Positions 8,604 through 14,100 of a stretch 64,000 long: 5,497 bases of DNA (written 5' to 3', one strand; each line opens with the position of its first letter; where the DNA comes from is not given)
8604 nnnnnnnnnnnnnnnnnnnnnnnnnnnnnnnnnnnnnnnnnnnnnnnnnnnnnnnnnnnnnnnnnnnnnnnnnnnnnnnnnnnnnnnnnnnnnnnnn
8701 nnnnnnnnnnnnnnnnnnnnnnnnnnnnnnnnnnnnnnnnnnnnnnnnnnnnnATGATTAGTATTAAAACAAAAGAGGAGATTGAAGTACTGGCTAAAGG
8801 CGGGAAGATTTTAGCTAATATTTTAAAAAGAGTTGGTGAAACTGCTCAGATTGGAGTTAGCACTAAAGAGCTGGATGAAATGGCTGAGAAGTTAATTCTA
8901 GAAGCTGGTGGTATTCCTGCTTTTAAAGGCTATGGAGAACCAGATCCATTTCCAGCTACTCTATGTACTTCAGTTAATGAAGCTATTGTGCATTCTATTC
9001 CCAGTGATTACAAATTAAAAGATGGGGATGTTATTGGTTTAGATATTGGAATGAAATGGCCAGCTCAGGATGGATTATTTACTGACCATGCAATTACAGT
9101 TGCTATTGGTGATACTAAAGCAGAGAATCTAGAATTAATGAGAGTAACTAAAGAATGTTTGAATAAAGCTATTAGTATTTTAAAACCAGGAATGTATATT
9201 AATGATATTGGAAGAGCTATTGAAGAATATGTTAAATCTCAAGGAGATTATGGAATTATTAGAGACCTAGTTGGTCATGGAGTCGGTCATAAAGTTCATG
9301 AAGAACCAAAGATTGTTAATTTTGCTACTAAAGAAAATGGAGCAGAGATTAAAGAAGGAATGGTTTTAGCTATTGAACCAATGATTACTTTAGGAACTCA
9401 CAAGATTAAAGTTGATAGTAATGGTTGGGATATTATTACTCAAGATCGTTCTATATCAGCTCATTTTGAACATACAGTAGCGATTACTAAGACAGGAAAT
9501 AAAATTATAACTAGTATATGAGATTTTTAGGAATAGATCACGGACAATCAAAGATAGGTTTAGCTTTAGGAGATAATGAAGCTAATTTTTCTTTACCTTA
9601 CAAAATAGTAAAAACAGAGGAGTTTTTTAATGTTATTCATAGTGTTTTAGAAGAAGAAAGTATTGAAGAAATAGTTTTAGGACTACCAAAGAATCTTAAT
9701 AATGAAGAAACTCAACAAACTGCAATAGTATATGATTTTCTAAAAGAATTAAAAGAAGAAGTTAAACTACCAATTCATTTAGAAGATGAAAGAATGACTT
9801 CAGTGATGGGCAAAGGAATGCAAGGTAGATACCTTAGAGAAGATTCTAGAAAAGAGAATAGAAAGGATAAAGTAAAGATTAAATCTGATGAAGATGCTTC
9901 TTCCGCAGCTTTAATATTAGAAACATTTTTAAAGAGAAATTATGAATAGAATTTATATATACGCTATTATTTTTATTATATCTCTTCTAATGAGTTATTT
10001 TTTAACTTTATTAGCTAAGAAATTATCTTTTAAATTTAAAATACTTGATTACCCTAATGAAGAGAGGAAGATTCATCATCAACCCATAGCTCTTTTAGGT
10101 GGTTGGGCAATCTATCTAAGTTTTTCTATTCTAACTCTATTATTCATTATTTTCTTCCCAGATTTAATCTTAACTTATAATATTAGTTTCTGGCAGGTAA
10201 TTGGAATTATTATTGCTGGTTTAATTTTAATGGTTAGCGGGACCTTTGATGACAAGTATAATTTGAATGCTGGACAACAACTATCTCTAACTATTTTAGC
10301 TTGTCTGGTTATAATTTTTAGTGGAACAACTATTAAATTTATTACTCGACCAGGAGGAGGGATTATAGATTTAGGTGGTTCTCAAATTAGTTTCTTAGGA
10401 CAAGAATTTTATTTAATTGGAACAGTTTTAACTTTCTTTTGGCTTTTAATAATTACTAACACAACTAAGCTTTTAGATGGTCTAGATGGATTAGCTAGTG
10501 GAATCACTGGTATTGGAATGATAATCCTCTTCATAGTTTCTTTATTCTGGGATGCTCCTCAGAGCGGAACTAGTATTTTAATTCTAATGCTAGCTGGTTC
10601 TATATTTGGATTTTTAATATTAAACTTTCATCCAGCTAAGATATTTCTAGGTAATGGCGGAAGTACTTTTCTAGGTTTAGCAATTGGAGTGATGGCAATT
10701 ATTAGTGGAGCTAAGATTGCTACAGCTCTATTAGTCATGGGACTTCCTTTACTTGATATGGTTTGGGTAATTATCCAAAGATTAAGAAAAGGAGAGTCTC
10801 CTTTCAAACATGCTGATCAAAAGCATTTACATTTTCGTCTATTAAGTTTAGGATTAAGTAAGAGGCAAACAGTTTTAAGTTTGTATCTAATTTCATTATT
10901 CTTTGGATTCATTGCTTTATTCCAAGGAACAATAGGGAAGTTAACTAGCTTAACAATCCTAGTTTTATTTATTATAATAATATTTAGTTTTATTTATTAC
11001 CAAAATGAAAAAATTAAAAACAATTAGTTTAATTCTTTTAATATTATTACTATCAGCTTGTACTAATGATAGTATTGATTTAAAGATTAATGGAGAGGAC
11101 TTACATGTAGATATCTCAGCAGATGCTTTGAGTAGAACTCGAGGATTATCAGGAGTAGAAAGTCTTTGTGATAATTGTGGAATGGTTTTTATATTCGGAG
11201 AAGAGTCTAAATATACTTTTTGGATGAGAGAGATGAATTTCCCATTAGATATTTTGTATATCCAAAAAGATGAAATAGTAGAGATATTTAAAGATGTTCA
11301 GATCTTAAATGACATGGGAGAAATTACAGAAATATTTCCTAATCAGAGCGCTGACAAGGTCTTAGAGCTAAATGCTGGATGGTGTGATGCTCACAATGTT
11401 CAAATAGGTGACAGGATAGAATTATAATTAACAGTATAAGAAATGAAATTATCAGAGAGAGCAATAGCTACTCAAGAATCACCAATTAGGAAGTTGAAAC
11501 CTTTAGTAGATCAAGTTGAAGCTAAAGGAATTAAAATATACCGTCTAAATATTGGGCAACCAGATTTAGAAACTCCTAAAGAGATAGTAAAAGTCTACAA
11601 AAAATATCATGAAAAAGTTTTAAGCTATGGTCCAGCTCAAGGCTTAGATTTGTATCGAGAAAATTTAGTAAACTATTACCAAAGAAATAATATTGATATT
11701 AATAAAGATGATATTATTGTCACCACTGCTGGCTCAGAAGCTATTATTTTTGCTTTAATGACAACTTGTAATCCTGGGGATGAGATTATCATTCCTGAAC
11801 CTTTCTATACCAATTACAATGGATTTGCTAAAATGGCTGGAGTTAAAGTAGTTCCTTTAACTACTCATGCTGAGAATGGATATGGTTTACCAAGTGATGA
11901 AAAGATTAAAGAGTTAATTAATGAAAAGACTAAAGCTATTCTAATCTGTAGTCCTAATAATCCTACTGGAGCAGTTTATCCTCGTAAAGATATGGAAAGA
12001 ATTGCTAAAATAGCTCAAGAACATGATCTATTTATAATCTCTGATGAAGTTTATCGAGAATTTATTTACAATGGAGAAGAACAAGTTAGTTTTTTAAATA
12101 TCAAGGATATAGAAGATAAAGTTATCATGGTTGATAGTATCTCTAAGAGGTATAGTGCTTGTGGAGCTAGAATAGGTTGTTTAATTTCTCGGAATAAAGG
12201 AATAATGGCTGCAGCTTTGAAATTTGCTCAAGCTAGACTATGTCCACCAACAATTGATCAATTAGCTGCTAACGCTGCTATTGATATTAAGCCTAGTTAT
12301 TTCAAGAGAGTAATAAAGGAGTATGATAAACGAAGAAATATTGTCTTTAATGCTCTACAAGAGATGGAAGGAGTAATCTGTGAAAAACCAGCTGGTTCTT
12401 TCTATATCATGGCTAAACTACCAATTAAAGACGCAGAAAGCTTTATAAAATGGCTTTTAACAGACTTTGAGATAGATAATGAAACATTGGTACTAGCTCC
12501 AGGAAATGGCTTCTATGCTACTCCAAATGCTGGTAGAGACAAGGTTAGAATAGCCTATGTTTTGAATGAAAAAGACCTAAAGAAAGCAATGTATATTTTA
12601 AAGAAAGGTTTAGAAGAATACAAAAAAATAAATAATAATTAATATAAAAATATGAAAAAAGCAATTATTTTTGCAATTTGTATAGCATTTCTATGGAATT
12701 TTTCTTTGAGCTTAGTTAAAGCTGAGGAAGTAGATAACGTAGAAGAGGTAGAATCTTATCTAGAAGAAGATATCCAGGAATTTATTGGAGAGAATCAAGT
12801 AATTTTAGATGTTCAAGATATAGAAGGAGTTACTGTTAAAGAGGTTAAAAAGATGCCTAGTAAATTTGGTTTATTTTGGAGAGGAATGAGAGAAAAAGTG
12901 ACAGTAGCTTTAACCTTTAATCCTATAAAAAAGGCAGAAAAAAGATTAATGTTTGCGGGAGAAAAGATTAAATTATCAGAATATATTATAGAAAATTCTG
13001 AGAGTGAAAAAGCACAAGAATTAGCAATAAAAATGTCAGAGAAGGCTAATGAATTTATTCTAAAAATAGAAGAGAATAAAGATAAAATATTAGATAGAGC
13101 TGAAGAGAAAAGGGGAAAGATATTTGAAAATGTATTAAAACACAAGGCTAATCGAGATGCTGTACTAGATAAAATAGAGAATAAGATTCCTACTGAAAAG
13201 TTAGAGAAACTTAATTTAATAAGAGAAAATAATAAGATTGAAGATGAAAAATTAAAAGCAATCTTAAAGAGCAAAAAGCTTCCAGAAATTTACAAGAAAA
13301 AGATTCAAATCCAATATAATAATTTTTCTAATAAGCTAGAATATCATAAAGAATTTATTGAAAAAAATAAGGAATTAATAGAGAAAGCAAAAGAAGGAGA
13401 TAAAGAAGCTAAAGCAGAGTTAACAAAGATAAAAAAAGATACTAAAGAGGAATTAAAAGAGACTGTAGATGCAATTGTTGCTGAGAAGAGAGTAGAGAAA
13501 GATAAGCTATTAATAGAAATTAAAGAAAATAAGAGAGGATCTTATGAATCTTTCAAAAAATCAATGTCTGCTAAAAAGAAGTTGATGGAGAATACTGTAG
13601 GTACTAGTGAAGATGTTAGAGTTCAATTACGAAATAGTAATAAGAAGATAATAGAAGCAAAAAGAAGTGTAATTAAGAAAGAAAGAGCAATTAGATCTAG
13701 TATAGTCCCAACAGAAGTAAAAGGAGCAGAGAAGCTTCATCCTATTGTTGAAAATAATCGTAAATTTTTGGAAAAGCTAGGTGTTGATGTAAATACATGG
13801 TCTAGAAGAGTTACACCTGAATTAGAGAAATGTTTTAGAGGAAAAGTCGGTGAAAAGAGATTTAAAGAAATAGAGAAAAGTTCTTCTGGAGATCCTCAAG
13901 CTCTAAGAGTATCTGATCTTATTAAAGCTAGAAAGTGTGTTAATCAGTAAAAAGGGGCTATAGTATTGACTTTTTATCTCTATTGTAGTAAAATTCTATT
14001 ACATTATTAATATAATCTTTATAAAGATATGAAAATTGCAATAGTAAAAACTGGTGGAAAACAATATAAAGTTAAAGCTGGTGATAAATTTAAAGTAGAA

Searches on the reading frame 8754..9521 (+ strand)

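Call 98: search_protein_families(library=pfam, proteins=[window:8754-9521:+], max_evalue=0.001)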
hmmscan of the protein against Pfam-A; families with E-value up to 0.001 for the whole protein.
window:8754-9521:+ (255 aa): 1 family
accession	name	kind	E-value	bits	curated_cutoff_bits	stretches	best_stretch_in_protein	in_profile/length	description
PF00557.29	Peptidase_M24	-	1.7e-45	155.8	23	1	14-246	4-208/208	Metallopeptidase family M24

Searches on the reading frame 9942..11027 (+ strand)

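Call 98: search_protein_families(library=pfam, proteins=[window:9942-11027:+], max_evalue=0.001)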
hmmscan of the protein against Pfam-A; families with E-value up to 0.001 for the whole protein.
window:9942-11027:+ (361 aa): 1 family
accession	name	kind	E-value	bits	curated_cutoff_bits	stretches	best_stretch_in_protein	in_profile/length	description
PF00953.26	Glycos_transf_4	-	6.6e-27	94.9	27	1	87-255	2-159/160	Glycosyl transferase family 4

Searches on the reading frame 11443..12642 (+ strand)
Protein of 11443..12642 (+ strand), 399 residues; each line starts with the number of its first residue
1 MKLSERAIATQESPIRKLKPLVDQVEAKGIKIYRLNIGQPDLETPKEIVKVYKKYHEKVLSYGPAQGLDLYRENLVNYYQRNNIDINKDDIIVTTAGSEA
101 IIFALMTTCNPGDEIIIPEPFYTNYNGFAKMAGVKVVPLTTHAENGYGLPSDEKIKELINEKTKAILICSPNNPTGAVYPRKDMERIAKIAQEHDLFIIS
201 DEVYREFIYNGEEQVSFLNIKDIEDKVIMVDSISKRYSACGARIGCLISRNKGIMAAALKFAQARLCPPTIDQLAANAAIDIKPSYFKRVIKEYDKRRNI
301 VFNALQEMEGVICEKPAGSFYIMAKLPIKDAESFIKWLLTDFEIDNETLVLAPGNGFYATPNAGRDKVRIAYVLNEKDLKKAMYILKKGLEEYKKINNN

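Call 98: search_protein_families(library=pfam, proteins=[window:11443-12642:+], max_evalue=0.001)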
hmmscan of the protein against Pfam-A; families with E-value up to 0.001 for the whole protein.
window:11443-12642:+ (399 aa): 5 families
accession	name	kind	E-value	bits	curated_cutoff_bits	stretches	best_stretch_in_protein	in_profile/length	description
PF00155.27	Aminotran_1_2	-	5.6e-55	187.4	19.7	1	32-383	3-358/361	Aminotransferase class I and II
PF01041.23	DegT_DnrJ_EryC1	-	8.2e-11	42.2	19.8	1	90-201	41-145/360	DegT/DnrJ/EryC1/StrS aminotransferase family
PF01053.26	Cys_Met_Meta_PP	-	1.7e-09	37.2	27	1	91-203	70-175/381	Cys/Met metabolism PLP-dependent enzyme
PF01212.27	Beta_elim_lyase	-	2.2e-07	30.9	27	1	88-201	47-168/288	Beta-eliminating lyase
PF00266.25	Aminotran_5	-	3.8e-07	29.9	21.5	1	84-201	56-175/371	Aminotransferase class-V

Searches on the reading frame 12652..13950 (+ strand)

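Call 98: search_protein_families(library=pfam, proteins=[window:12652-13950:+], max_evalue=0.001)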
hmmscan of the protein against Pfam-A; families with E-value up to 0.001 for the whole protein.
window:12652-13950:+ (432 aa): 1 family
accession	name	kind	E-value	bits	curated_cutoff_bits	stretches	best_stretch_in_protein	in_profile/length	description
PF18915.5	DUF5667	-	9.6e-05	23.2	27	1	79-181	14-98/99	Domain of unknown function (DUF5667)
